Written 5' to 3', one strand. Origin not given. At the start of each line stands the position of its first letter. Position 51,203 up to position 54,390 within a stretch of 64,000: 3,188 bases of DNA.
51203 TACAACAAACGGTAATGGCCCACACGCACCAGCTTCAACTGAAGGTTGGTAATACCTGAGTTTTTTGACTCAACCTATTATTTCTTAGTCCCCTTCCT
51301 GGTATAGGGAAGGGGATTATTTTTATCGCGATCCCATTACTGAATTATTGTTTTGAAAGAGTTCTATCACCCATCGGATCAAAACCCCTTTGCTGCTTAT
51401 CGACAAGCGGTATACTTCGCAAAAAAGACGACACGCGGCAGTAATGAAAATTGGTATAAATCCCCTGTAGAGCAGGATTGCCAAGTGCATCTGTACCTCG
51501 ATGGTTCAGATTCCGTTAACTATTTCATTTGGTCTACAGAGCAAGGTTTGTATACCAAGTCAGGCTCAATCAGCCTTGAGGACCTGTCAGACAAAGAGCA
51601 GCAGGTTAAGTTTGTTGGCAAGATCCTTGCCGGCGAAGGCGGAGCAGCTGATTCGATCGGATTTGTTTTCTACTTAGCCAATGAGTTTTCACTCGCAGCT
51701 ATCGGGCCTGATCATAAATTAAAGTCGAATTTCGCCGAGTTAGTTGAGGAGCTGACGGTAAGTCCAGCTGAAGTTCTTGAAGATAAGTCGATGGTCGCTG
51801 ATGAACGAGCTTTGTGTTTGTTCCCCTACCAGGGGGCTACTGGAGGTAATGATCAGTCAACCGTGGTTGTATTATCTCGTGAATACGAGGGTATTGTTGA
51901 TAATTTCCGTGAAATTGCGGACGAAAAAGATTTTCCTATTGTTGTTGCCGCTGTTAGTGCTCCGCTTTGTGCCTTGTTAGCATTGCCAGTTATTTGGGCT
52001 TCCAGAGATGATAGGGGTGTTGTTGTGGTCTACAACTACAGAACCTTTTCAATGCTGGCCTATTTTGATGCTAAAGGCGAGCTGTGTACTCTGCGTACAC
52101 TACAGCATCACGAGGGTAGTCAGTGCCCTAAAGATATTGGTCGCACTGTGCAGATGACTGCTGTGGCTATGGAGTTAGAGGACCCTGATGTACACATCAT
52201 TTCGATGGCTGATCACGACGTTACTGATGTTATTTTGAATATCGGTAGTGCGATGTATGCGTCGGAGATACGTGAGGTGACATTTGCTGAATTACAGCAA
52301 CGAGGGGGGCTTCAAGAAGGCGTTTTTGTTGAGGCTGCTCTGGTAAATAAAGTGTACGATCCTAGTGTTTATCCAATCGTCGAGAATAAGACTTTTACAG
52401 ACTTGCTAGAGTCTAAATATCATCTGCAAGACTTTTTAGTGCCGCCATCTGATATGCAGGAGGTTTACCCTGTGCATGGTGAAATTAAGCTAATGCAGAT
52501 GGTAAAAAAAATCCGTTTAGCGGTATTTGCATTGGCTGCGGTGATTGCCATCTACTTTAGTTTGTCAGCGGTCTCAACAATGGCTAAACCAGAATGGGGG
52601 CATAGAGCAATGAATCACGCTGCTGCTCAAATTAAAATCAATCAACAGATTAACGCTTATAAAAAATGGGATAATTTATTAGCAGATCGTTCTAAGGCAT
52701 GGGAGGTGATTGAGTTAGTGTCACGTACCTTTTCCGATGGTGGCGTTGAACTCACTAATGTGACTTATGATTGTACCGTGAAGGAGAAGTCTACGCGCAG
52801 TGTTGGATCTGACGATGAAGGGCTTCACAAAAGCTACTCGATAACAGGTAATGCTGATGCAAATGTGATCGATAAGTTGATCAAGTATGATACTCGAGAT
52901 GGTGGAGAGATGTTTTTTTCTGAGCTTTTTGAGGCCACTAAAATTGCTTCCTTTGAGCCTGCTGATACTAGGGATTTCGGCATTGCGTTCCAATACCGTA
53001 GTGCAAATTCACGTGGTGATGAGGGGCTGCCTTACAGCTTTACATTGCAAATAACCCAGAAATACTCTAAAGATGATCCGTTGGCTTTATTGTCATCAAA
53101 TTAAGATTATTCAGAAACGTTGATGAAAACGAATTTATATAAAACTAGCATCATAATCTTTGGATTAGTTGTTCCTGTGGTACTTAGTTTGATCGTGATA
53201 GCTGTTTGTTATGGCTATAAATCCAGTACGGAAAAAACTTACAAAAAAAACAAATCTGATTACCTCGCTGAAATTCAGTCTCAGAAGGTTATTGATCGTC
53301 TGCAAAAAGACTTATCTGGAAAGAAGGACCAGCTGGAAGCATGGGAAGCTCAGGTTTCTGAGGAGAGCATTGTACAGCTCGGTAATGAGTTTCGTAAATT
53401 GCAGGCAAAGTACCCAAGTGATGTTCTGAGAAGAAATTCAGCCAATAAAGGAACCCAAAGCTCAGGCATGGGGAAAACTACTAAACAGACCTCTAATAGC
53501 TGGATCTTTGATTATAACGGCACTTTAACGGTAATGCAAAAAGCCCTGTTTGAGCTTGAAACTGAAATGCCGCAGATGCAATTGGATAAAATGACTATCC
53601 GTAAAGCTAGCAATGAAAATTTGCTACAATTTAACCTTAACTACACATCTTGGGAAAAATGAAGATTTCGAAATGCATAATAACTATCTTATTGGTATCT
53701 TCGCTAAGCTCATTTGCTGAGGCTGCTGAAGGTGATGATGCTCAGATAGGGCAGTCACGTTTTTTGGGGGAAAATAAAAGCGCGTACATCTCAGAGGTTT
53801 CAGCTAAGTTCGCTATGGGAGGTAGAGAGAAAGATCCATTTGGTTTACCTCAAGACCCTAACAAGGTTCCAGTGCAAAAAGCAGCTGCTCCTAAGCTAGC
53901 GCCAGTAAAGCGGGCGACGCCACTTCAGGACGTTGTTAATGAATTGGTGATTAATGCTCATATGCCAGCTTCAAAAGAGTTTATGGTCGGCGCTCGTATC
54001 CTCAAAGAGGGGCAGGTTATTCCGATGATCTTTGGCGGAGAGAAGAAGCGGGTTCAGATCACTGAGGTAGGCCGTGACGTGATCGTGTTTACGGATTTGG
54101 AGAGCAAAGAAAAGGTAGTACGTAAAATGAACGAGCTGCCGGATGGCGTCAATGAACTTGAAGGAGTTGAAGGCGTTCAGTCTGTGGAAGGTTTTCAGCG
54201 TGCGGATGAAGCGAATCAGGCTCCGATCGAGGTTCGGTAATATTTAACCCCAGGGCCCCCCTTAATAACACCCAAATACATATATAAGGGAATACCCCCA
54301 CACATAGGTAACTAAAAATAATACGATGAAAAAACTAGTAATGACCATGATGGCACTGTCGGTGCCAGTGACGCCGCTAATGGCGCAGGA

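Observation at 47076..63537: Uniformly + strand type II secretion / type IV pilus-like locus with many unrecognisable components and cargo candidates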

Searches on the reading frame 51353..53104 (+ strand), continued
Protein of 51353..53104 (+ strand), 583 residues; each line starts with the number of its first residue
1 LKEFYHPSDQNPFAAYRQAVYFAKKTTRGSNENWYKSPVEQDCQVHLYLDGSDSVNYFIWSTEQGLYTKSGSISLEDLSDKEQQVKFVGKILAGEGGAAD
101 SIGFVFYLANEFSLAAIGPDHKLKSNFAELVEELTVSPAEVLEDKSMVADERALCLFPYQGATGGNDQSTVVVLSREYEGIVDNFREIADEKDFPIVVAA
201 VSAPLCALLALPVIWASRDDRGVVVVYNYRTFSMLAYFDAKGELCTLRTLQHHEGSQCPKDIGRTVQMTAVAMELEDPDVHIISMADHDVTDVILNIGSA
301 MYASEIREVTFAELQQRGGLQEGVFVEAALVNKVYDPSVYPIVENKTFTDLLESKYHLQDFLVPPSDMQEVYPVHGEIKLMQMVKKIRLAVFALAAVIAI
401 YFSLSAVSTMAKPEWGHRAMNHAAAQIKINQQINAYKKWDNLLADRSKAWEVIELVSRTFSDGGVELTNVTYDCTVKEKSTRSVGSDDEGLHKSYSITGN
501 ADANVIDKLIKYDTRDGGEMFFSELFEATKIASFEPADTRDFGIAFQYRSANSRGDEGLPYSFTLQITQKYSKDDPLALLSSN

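Call 88: fold_search(model_id=the predicted structure, library=pdb)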
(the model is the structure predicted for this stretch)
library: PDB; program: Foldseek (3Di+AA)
matches with E <= 10: 1320; with E <= 0.001: 229
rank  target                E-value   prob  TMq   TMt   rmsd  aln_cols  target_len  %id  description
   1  3hrg                  2.2e-09  1.00  0.29  0.57   6.8       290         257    9  Crystal structure of Bacteroides thetaiotaomicron BT_3980, protein with actin-like ATPase fold and unknown function (NP_ (released 2009-06-23)
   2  1yf5                  2.9e-09  1.00  0.27  0.57   8.0       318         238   10  Cyto-Epsl: The Cytoplasmic Domain Of Epsl, An Inner Membrane Component Of The Type II Secretion System Of Vibrio Cholera (released 2005-05-03)
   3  5eoy_A                3.7e-09  1.00  0.26  0.38   9.8       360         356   14  Pseudomonas aeruginosa SeMet-PilM bound to ADP (released 2016-04-27)
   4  5eox_B                4.1e-09  1.00  0.27  0.39   9.5       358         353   14  Pseudomonas aeruginosa PilM bound to ADP (released 2016-04-27)
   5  5eoy_B                1.2e-08  1.00  0.28  0.41  10.0       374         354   14  Pseudomonas aeruginosa SeMet-PilM bound to ADP (released 2016-04-27)
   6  5eou_B                1.4e-08  1.00  0.32  0.47   9.2       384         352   13  Pseudomonas aeruginosa PilM:PilN1-12 bound to ATP (released 2016-04-27)
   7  4pht_Y                1.8e-08  1.00  0.24  0.52   8.0       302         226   13  ATPase GspE in complex with the cytoplasmic domain of GspL from the Vibrio vulnificus type II Secretion system (released 2014-11-26)
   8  1w97                  2.1e-08  1.00  0.24  0.49   7.2       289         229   10  cyto-EpsL: the cytoplasmic domain of EpsL, an inner membrane component of the type II secretion system of Vibrio cholera (released 2004-11-30)
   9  5eq6_A                2.2e-08  1.00  0.28  0.39   9.6       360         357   12  Pseudomonas aeruginosa PilM bound to AMP-PNP (released 2016-04-27)
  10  5eou_A                2.2e-08  1.00  0.29  0.45   9.5       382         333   12  Pseudomonas aeruginosa PilM:PilN1-12 bound to ATP (released 2016-04-27)
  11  5eq6_B                3.7e-08  1.00  0.27  0.40  10.2       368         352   13  Pseudomonas aeruginosa PilM bound to AMP-PNP (released 2016-04-27)
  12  3jc8_Ma               3.9e-08  1.00  0.32  0.48   8.2       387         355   10  Architectural model of the type IVa pilus machine in a piliated state (released 2016-03-16)
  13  4pht_X                3.9e-08  1.00  0.24  0.52   8.1       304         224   13  ATPase GspE in complex with the cytoplasmic domain of GspL from the Vibrio vulnificus type II Secretion system (released 2014-11-26)
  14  2ych_A                5.9e-08  1.00  0.28  0.44  11.9       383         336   11  PilM-PilN type IV pilus biogenesis complex (released 2011-05-11)
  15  1e4f                  8.3e-08  1.00  0.27  0.39   9.7       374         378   12  FtsA (apo form) from Thermotoga maritima (released 2000-10-18)
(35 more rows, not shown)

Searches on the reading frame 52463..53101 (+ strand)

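Call 103: search_protein_families(library=pfam, alignment_id=A9, max_evalue=1)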
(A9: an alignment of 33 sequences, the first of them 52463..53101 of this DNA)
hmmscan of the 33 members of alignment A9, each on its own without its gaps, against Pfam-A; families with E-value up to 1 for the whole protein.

A. member 1, window:52463-53101:+ (213 aa): 1 family
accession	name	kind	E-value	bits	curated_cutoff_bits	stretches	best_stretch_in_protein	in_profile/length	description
PF13150.11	TraL_transposon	-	0.022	15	27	1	19-64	32-76/86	Conjugative transposon protein TraL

B. families by the number of members that match (of 33 scanned): 14 families
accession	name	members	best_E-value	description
PF16704.10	Rab_bind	2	0.14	Rab binding domain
PF15543.11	Ntox5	2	0.17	Bacterial toxin 5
PF13150.11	TraL_transposon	1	0.022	Conjugative transposon protein TraL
PF12124.13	bCoV_SUD_C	1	0.088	Betacoronavirus SUD-C domain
PF00360.26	PHY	1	0.1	Phytochrome region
PF24153.1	Meg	1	0.13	Maternally expressed gene family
PF01920.25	Prefoldin_2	1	0.13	Prefoldin subunit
PF04030.19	ALO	1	0.14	D-arabinono-1,4-lactone oxidase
PF24745.1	DUF7693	1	0.15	Domain of unknown function (DUF7693)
PF19939.4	DUF6401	1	0.16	Family of unknown function (DUF6401)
PF14410.12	GH-E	1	0.16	HNH/ENDO VII superfamily nuclease with conserved GHE residues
PF15219.11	TEX12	1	0.17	Testis-expressed 12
PF07580.19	Peptidase_M26_C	1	0.19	M26 IgA1-specific Metallo-endopeptidase C-terminal region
PF02529.20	PetG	1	0.25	Cytochrome B6-F complex subunit 5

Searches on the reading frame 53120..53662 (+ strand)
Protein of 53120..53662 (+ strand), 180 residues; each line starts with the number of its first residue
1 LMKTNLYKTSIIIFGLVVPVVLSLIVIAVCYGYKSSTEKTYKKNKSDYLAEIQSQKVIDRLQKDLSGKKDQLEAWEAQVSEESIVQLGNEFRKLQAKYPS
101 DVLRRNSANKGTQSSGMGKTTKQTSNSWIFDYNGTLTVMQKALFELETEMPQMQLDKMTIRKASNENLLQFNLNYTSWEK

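Call 4: search_protein_families(library=pfam, max_evalue=0.01, proteins=[window:53120-53662:+])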
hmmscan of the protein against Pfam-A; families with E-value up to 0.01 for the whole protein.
window:53120-53662:+ (180 aa): 0 families

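Call 6: search_protein_families(library=ncbifam, max_evalue=0.01, proteins=[window:53120-53662:+])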
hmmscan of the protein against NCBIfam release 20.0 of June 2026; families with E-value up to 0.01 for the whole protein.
window:53120-53662:+ (180 aa): 1 family
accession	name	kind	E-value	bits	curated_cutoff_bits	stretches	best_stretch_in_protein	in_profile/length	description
TIGR02978.1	phageshock_pspC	equivalog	0.0063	16.4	104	0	10-94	37-121/121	envelope stress response membrane protein PspC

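Call 48: search_protein_families(library=pfam, alignment_id=A2, max_evalue=1)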
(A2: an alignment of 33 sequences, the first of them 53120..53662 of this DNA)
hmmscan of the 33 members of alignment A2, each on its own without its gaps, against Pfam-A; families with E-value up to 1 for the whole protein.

A. member 1, window:53120-53662:+ (180 aa): 3 families
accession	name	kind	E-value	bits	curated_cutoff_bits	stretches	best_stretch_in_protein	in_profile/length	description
PF01450.25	KARI_C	-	0.035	14.9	29.1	1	35-94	82-141/144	Ketol-acid reductoisomerase, C-terminal domain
PF10741.14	T2SSM_b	-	0.084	13.2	21.7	1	132-162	57-87/111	Type II secretion system (T2SS), protein M subtype b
PF12558.13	DUF3744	-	0.69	11.1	22.5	0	136-174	15-52/73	ATP-binding cassette cobalt transporter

B. families by the number of members that match (of 33 scanned): 36 families (the first 25 are shown)
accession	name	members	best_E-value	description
PF10741.14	T2SSM_b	13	0.0061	Type II secretion system (T2SS), protein M subtype b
PF17259.7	DUF5325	3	0.0051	Family of unknown function (DUF5325)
PF15345.11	TMEM51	2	3.3e-05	Transmembrane protein 51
PF16118.10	DUF4834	2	0.0059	Domain of unknown function (DUF4834)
PF24349.1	DUF7509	2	0.0066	Domain of unknown function (DUF7509)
PF04965.19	GPW_gp25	2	0.0073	Baseplate wedge protein gp25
PF11382.13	MctB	2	0.0098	Copper transport outer membrane protein, MctB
PF14155.11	DUF4307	2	0.051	Domain of unknown function (DUF4307)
PF05461.16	ApoL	1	0.0012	Apolipoprotein L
PF10112.14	Halogen_Hydrol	1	0.0014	5-bromo-4-chloroindolyl phosphate hydrolysis protein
PF14138.11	COX16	1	0.012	Cytochrome c oxidase assembly protein COX16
PF17038.10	CBP_BcsN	1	0.02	Cellulose biosynthesis protein BcsN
PF05873.17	Mt_ATP-synt_D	1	0.026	ATP synthase D chain, mitochondrial (ATP5H)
PF01956.21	EMC3_TMCO1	1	0.032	Integral membrane protein EMC3/TMCO1-like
PF01450.25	KARI_C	1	0.035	Ketol-acid reductoisomerase, C-terminal domain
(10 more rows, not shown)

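Call 92: search_solved_structures(query=A2, max_evalue=10)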
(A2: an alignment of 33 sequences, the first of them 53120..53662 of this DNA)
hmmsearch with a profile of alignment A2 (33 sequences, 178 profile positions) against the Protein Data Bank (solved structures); distinct sequences matched with E-value up to 10: 8.
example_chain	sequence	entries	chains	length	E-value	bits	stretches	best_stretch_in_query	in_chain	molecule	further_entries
5nf8_A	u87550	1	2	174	0.047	17.2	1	34-105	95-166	Respiratory supercomplex factor 1, mitochondrial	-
8j07_l8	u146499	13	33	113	0.39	14.2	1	41-133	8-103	Dynein light chain Tctex-type 1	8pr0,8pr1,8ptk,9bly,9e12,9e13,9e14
8rgi_A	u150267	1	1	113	0.44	14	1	42-133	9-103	Dynein light chain Tctex-type 1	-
8zht_A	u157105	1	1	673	0.46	13.9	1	23-86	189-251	Peptidyl-prolyl cis-trans isomerase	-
5jpw_A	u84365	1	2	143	0.49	13.8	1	36-133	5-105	Dynein light chain Tctex-type 1,Cytoplasmic dynein 1 intermediate chain 2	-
5wi4_A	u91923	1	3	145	0.66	13.4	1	39-133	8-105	Dynein light chain Tctex-type 1,Rho guanine nucleotide exchange factor 2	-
3jcm_S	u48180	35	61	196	5.1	10.5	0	143-172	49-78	Small nuclear ribonucleoprotein-associated protein B | BJ4_G0014900.mRNA.1.CDS.1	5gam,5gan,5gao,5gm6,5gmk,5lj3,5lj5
7wsg_A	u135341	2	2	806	5.6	10.4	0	5-42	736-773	Angiotensin-converting enzyme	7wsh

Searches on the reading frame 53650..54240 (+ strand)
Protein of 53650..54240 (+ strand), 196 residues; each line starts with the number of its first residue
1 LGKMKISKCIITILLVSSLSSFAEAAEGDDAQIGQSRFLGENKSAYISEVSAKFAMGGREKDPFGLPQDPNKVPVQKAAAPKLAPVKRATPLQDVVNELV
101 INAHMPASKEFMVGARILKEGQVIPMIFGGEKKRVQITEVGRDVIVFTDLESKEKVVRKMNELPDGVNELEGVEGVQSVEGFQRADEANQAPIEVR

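Call 4: search_protein_families(library=pfam, max_evalue=0.01, proteins=[window:53650-54240:+])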
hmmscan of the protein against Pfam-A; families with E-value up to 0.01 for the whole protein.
window:53650-54240:+ (196 aa): 0 families

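Call 6: search_protein_families(library=ncbifam, max_evalue=0.01, proteins=[window:53650-54240:+])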
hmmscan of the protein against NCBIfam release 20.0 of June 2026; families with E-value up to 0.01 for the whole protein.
window:53650-54240:+ (196 aa): 0 families

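Call 49: search_protein_families(library=pfam, alignment_id=A3, max_evalue=1)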
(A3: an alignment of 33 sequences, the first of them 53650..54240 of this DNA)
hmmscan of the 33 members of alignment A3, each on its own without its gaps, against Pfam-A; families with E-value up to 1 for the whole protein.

A. member 1, window:53650-54240:+ (196 aa): 0 families

B. families by the number of members that match (of 33 scanned): 10 families
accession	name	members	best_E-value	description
PF00924.24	MS_channel_2nd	1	0.01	Mechanosensitive ion channel, beta-domain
PF23954.1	DUF7283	1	0.014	Family of unknown function (DUF7283)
PF20309.4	DRHyd-ASK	1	0.065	Deoxyribohydrolase (DRHyd) domain of the ASK signalosome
PF05226.16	CHASE2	1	0.073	CHASE2 domain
PF03633.20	Glyco_hydro_65C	1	0.073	Glycosyl hydrolase family 65, C-terminal domain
PF09481.15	CRISPR_Cse1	1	0.086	CRISPR-associated protein Cse1 (CRISPR_cse1)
PF20260.4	PUA_4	1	0.09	RNA methyltransferase PUA domain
PF02933.23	CDC48_2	1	0.11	Cell division protein 48 (CDC48), domain 2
PF22556.1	DAM-like-phage2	1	0.24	Phage DNA Adenine Methylase-like domain 2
PF23258.1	DUF7072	1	0.27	Domain of unknown function (DUF7072)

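Call 52: search_solved_structures(query=A3, max_evalue=10, show_alignments=2)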
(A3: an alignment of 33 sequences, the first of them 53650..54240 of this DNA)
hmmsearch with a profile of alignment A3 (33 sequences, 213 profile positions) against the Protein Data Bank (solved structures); distinct sequences matched with E-value up to 10: 2.
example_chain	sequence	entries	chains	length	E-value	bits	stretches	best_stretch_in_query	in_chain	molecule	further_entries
6fwv_A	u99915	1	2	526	0.11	15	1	137-208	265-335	Collagen Adhesion protein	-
9me0_A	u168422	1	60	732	0.54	12.7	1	61-109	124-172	VP1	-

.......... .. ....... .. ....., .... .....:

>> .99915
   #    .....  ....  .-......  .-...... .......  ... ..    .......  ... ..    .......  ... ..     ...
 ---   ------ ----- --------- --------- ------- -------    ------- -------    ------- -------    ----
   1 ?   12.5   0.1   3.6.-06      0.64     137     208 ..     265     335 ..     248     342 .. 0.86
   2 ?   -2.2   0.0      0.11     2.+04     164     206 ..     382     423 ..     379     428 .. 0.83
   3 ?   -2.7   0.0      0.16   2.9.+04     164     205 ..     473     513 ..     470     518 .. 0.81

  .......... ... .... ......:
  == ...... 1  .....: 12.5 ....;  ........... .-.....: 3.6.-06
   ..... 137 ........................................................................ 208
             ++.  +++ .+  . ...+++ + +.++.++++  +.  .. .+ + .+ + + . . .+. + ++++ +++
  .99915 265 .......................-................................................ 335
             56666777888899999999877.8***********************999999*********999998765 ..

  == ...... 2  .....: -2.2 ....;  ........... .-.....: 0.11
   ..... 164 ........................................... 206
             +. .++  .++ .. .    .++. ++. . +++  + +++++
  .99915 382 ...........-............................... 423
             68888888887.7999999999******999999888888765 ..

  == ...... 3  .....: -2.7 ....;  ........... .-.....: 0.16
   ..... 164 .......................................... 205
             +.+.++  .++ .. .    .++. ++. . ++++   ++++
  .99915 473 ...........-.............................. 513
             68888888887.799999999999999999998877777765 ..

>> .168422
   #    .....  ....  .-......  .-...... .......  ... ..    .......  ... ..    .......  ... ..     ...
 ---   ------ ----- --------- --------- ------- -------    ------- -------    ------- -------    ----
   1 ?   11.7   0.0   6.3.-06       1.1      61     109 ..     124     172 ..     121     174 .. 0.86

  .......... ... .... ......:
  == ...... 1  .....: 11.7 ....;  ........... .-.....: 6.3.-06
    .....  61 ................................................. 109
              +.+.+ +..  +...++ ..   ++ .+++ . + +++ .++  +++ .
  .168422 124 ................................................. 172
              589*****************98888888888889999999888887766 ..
